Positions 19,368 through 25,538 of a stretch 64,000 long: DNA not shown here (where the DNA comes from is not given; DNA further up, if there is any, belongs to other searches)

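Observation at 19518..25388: Giant secreted protein built from a proline-punctuated 29-residue repeat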

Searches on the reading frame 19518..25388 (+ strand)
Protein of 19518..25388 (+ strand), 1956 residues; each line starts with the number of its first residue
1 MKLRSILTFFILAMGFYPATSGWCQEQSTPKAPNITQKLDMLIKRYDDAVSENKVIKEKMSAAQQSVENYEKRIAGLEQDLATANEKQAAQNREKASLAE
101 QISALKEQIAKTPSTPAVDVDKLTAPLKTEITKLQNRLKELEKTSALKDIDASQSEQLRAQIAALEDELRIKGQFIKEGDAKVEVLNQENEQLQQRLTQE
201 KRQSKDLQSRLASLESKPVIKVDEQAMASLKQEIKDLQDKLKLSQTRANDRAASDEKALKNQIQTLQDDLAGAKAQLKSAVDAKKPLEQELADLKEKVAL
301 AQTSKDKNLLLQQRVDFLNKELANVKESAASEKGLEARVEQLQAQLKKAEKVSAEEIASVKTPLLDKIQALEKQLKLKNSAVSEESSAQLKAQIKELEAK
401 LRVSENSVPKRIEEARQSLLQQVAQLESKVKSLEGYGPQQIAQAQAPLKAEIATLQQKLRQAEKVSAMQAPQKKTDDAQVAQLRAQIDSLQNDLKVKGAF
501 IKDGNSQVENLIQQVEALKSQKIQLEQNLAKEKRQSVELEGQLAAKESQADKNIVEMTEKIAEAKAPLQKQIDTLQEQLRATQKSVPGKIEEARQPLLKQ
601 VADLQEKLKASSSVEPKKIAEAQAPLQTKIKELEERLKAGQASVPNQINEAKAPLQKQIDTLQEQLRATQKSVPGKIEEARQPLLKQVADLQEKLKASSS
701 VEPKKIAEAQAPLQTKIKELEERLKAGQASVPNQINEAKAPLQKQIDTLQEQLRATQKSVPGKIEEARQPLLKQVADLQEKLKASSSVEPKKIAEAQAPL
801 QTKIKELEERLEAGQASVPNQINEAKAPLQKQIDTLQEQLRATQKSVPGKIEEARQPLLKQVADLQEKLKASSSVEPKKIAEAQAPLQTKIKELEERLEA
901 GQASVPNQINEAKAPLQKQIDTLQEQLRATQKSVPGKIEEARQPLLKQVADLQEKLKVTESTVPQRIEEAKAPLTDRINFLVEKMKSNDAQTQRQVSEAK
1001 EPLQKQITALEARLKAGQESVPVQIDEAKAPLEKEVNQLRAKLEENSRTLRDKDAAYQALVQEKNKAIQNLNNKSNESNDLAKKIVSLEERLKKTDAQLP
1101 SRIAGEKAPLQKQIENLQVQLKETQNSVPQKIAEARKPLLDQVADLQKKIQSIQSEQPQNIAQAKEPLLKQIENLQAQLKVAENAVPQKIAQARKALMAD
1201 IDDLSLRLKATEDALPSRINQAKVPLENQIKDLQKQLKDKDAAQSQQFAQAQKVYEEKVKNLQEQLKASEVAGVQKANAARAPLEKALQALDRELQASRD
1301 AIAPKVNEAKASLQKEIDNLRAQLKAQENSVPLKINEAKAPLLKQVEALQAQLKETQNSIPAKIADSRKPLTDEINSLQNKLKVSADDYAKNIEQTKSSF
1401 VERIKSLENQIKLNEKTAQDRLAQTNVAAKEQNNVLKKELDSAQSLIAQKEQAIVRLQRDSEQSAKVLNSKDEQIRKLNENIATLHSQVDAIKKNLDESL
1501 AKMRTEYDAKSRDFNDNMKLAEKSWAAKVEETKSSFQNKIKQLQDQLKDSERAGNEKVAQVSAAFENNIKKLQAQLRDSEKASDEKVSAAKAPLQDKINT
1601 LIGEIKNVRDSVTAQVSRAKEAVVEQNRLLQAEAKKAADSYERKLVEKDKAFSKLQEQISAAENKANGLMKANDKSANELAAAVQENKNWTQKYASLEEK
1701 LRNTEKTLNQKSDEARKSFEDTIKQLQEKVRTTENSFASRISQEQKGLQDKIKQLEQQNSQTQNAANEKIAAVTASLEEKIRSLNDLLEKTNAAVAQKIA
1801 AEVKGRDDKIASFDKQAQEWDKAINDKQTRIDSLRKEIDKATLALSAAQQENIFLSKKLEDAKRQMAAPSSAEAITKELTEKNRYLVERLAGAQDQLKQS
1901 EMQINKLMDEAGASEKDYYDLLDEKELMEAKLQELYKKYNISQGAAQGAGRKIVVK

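Call 8: search_protein_families(library=pfam, proteins=[window:19518-25388:+], max_evalue=1)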
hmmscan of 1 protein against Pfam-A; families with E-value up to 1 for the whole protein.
window:19518-25388:+ (1956 aa): 11 families
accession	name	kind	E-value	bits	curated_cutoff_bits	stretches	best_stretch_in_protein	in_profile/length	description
PF01442.23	Apolipoprotein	-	1.1e-15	58.3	90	6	684-872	9-188/190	Apolipoprotein A1/A4/E domain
PF04513.17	Baculo_PEP_C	-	2e-13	51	38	7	618-670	35-87/140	Baculovirus polyhedron envelope protein, PEP, C terminus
PF01576.24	Myosin_tail_1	-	3.4e-11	42.2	38.1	5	773-900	861-985/1081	Myosin tail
PF00261.25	Tropomyosin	-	0.0022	17.9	38.6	1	55-249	3-198/242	Tropomyosin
PF00038.26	Filament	-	0.0056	16.8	40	2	1345-1616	26-283/313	Intermediate filament protein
PF07464.16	ApoLp-III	-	0.0083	16.7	36.3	3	1530-1635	28-133/146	Apolipophorin-III precursor (apoLp-III)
PF16471.10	JIP_LZII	-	0.0091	16.6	30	1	40-81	29-70/71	JNK-interacting protein leucine zipper II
PF08279.18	HTH_11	-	0.012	15.9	25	0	950-971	19-40/55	HTH domain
PF20216.3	DUF6576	-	0.017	15.7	27.3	0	1304-1320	5-21/47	Family of unknown function (DUF6576)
PF13334.11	DUF4094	-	0.058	14.3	24.5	1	6-85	7-88/90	Domain of unknown function (DUF4094)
PF06755.17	CbtA_toxin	-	0.064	13.7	25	0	960-1017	46-102/112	CbtA_toxin of type IV toxin-antitoxin system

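Call 11: find_homologous_proteins(query=window:19518-25388:+, max_evalue=0.00001)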
Query window:19518-25388:+ (1956 aa): 3 proteins with E <= 0.00001 among 8000 candidates.
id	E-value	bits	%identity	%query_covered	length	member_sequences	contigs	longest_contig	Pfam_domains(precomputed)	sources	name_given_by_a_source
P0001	2.7e-71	259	23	77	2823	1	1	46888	-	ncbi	-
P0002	4.5e-36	143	24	68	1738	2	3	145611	PF27605.1,PF00038.27,PF23649.2,PF19220.7,PF07889.18,PF27974.1,PF24161.2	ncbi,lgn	-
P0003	5.4e-8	49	26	36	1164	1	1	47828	-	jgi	jgi:chromosome segregation ATPase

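Call 12: find_encoding_contigs(protein=window:19518-25388:+, flank=3000, max_places=6)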
Protein window:19518-25388:+ (1956 aa): no gene with exactly this product is on record in the collection.

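Call 16: find_encoding_contigs(protein=P0001, flank=8000, max_places=3)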
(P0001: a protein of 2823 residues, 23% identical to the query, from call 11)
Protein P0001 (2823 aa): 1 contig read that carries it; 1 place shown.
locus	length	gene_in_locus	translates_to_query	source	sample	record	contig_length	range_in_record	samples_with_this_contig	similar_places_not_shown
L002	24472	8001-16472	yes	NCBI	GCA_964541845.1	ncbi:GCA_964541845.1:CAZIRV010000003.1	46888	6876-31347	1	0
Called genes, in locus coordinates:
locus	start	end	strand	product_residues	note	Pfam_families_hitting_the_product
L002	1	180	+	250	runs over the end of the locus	PF01507:PAPS_reduct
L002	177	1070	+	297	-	PF01507:PAPS_reduct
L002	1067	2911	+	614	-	PF00009:GTP_EFTU, PF01926:MMR_HSR1 (faint), PF03144:GTP_EFTU_D2 (weak), PF22594:GTP-eEF1A_C, PF01583:APS_kinase (weak)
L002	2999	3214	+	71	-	PF01475:FUR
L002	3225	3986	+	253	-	PF01975:SurE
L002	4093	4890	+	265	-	-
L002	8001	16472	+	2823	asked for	-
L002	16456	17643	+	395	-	PF00953:Glycos_transf_4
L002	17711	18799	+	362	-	-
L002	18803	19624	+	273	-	PF05621:TniB (faint), PF13191:AAA_16 (faint), PF13173:AAA_14 (weak), PF13401:AAA_22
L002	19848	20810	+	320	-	PF01966:HD (weak), PF13487:HD_5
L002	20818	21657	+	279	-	PF02563:Poly_export, PF10531:SLBB (weak), PF22461:SLBB_2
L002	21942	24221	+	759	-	PF02706:Wzz, PF13807:GNVR, PF13614:AAA_31 (weak)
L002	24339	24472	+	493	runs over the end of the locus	PF04932:Wzy_C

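Call 17: find_encoding_contigs(protein=P0002, flank=8000, max_places=3)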
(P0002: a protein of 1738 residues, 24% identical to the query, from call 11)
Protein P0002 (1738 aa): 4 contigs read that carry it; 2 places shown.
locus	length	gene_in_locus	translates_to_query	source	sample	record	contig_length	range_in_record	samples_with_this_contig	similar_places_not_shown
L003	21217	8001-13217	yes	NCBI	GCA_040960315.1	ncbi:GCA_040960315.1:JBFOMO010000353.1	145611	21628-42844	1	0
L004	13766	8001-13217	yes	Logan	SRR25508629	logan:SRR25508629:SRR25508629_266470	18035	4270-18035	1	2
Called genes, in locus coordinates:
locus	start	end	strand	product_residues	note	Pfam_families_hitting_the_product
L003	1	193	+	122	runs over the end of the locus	-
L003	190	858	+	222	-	PF07963:N_methyl (weak), PF11612:T2SSJ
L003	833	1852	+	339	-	PF21687:T2SSK_1st, PF12836:HHH_3 (faint)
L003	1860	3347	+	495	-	PF11104:PilM_2, PF05137:PilN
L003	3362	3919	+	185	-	-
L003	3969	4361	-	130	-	PF00072:Response_reg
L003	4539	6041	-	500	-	PF08348:PAS_6 (faint), PF00989:PAS (weak), PF13426:PAS_9 (faint), PF00512:HisKA, PF02518:HATPase_c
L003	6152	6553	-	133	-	-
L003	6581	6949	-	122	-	-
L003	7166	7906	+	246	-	PF16716:BST2 (faint)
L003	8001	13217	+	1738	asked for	PF00038:Filament (faint), PF07889:DUF1664 (faint), PF23649:FKBP15 (faint), PF27605:ODF2_C (faint), PF27974:Ninein_long_CC (faint), PF24161:CCDC39, PF19220:Rod_CreS (weak), PF24161:CCDC39 (weak)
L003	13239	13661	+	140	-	PF13471:Transglut_core3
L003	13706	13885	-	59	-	-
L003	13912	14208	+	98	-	PF05402:PqqD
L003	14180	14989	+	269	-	-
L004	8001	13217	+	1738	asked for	PF00038:Filament (faint), PF07889:DUF1664 (faint), PF23649:FKBP15 (faint), PF27605:ODF2_C (faint), PF27974:Ninein_long_CC (faint), PF24161:CCDC39, PF19220:Rod_CreS (weak), PF24161:CCDC39 (weak)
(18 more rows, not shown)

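Call 34: find_related_loci(query=window:19518-25388:+, collection=genome_contigs, flank=10000)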
Query window:19518-25388:+ (1956 aa) in genome_contigs; peptide patterns used: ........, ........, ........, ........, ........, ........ (x = any residue, [..] = any of these).
93 stretches matched a pattern; 1 encode a relative of the query (tblastn E <= 1e-3); 1 distinct loci.
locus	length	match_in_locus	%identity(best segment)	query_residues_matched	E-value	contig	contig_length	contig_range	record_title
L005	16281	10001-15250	43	3-1956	0e+0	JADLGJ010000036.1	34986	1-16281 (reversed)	MAG: Candidatus Omnitrophota bacterium isolate SJ432 c_000000467141, whole genome shotgun sequence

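Call 39: search_solved_structures(query=window:19518-25388:+, max_evalue=0.01, show_alignments=2)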
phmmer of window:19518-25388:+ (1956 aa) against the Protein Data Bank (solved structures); distinct sequences matched with E-value up to 0.01: 0.
